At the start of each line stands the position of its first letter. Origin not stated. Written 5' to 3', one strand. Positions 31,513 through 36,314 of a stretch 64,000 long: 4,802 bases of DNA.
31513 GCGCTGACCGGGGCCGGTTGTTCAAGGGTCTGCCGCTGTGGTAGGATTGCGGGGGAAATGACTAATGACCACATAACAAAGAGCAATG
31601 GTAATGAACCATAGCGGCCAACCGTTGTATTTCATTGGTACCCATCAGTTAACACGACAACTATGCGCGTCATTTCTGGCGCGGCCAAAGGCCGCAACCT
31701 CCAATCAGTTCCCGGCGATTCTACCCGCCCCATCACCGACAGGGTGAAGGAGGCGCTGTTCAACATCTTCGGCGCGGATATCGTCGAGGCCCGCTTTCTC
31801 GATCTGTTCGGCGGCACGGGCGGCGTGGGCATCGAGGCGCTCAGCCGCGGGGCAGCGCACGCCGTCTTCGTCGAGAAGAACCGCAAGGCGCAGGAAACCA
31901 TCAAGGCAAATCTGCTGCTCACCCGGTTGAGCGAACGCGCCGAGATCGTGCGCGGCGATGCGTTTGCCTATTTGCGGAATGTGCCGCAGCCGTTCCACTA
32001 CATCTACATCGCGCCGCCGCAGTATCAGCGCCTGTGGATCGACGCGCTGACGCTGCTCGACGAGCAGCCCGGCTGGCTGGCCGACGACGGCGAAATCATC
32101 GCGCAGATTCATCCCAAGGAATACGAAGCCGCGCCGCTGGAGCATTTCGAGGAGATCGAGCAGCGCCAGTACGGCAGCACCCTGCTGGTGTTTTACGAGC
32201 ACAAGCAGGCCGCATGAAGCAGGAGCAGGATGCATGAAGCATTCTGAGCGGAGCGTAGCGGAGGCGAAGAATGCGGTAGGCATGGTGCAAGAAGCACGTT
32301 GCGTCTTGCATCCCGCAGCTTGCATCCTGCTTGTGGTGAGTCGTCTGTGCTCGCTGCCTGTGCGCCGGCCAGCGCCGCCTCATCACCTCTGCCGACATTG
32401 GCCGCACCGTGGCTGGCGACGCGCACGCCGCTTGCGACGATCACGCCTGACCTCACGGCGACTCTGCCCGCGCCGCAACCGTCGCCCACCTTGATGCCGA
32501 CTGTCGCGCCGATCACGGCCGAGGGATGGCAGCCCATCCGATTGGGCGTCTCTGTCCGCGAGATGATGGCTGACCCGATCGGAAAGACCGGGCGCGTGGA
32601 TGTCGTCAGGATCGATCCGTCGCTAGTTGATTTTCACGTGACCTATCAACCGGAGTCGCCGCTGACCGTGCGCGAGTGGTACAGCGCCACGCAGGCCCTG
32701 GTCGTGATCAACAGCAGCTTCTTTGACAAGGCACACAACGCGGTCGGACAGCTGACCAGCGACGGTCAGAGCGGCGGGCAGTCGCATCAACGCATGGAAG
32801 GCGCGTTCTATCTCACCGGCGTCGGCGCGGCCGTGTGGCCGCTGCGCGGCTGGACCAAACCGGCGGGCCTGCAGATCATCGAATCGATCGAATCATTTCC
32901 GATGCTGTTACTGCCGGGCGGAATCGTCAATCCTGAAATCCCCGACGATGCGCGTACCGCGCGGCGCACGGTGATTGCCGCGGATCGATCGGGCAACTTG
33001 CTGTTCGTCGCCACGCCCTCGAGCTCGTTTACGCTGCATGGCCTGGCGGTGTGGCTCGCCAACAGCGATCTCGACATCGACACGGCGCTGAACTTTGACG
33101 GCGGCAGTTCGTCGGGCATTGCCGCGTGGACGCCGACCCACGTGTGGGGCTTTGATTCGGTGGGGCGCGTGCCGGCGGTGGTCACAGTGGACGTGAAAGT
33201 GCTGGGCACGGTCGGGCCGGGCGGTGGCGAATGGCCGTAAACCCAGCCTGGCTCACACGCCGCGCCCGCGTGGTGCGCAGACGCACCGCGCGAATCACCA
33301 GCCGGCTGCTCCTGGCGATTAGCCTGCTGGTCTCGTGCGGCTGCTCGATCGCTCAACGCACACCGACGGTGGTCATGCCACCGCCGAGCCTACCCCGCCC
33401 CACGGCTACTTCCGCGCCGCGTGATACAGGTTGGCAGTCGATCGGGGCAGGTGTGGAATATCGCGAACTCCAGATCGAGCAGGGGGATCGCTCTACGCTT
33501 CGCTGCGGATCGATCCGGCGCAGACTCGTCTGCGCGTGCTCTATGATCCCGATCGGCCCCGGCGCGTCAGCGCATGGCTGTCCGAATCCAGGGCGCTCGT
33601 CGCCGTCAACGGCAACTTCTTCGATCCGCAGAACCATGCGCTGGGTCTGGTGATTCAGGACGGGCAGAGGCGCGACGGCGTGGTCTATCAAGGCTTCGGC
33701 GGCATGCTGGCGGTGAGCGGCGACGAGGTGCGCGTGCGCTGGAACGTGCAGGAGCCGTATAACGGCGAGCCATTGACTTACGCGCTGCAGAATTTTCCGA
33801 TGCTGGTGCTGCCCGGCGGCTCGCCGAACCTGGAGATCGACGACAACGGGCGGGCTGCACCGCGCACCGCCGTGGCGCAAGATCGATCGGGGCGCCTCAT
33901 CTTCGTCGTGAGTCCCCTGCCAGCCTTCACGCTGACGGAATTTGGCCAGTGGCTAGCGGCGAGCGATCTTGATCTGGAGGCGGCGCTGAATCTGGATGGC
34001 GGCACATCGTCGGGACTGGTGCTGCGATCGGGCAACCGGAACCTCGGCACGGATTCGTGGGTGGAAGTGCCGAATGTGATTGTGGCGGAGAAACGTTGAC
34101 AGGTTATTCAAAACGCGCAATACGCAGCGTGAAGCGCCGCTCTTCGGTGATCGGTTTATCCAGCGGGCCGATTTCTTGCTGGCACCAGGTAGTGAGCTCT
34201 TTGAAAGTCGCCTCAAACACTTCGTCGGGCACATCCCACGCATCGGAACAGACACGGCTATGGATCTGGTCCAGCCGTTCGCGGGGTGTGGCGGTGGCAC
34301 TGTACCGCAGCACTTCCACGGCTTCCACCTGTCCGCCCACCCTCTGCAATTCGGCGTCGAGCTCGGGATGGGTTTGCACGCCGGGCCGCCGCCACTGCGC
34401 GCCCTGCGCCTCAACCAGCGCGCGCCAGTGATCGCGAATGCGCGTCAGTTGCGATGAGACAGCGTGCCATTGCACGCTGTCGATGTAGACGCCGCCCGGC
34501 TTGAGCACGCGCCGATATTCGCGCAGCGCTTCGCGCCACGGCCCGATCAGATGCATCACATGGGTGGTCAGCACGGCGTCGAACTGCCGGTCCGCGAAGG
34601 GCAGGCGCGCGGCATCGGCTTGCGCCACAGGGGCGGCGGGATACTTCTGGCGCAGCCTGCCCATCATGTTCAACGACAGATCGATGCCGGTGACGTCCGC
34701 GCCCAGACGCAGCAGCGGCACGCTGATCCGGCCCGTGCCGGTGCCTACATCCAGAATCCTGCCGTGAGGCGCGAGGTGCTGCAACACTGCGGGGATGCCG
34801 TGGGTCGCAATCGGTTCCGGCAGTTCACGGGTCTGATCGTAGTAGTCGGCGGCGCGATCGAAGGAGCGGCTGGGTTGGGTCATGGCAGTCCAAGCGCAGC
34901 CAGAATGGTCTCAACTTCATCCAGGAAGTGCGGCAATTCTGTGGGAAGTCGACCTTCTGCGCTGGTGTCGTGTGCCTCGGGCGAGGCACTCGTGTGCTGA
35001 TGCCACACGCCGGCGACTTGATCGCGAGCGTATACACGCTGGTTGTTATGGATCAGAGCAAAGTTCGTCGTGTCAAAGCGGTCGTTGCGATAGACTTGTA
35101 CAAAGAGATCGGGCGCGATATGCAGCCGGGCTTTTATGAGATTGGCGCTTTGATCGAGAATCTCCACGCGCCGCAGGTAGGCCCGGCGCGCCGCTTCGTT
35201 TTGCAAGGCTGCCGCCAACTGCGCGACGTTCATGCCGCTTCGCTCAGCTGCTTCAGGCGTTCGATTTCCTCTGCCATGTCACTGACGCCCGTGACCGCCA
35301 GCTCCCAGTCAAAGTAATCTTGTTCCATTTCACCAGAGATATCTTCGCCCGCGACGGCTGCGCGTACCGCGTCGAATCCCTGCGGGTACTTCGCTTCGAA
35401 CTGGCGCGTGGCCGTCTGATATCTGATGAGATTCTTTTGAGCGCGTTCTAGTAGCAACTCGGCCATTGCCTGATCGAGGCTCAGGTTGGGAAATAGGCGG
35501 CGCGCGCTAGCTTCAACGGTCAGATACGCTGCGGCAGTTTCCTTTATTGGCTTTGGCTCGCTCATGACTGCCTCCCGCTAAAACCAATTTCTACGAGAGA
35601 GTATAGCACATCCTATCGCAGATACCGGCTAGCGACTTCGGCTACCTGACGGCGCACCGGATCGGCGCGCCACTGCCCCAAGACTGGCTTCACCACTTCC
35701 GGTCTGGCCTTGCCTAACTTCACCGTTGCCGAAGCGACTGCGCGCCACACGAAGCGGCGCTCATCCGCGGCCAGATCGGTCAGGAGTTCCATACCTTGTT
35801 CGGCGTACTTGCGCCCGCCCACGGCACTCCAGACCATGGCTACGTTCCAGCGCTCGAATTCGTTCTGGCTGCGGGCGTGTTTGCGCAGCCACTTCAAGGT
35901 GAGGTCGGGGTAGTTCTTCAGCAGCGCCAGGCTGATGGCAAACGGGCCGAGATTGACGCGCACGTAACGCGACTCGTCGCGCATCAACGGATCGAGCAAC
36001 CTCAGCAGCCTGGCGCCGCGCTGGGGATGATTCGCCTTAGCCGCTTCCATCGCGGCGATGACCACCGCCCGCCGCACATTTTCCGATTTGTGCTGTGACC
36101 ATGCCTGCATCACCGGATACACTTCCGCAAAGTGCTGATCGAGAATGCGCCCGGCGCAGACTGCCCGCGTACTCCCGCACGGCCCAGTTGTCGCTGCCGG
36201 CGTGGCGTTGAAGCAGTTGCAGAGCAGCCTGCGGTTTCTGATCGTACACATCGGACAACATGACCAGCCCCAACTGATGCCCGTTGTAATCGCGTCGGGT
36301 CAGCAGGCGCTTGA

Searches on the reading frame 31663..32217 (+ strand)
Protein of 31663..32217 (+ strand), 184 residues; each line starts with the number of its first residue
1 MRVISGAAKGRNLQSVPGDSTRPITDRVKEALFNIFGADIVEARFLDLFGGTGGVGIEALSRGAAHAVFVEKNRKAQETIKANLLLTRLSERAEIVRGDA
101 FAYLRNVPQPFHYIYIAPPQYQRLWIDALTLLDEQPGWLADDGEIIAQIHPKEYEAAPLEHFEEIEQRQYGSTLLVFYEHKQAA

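Call 5: find_encoding_contigs(protein=window:31663-32217:+, flank=10000, max_places=10)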
Protein window:31663-32217:+ (184 aa): no gene with exactly this product is on record in the collection.

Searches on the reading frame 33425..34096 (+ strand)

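Call 20: search_protein_families(library=pfam, proteins=[window:33425-34096:+], max_evalue=0.01)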
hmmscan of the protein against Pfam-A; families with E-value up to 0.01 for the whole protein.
window:33425-34096:+ (224 aa): 1 family
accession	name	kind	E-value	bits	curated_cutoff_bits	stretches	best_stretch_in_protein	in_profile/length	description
PF09992.14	NAGPA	-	1.9e-24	87.2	25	1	56-220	2-167/169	Phosphodiester glycosidase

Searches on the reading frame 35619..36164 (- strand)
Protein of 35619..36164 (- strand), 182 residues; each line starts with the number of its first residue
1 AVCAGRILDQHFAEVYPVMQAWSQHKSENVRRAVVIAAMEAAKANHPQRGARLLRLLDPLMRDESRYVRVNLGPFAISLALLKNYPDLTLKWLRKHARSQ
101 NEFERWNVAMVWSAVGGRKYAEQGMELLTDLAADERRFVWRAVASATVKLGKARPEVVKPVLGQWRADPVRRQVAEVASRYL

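Call 45: search_protein_families(library=pfam, proteins=[window:35619-36164:-], max_evalue=0.01)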
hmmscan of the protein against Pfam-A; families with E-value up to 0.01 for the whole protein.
window:35619-36164:- (182 aa): 2 families
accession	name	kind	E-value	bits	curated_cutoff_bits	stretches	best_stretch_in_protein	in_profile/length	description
PF13646.12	HEAT_2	-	9.8e-08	32.6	27.7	0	56-144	4-83/88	HEAT repeats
PF08713.17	DNA_alkylation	-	2.7e-07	30.9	21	1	4-97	111-198/213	DNA alkylation repair enzyme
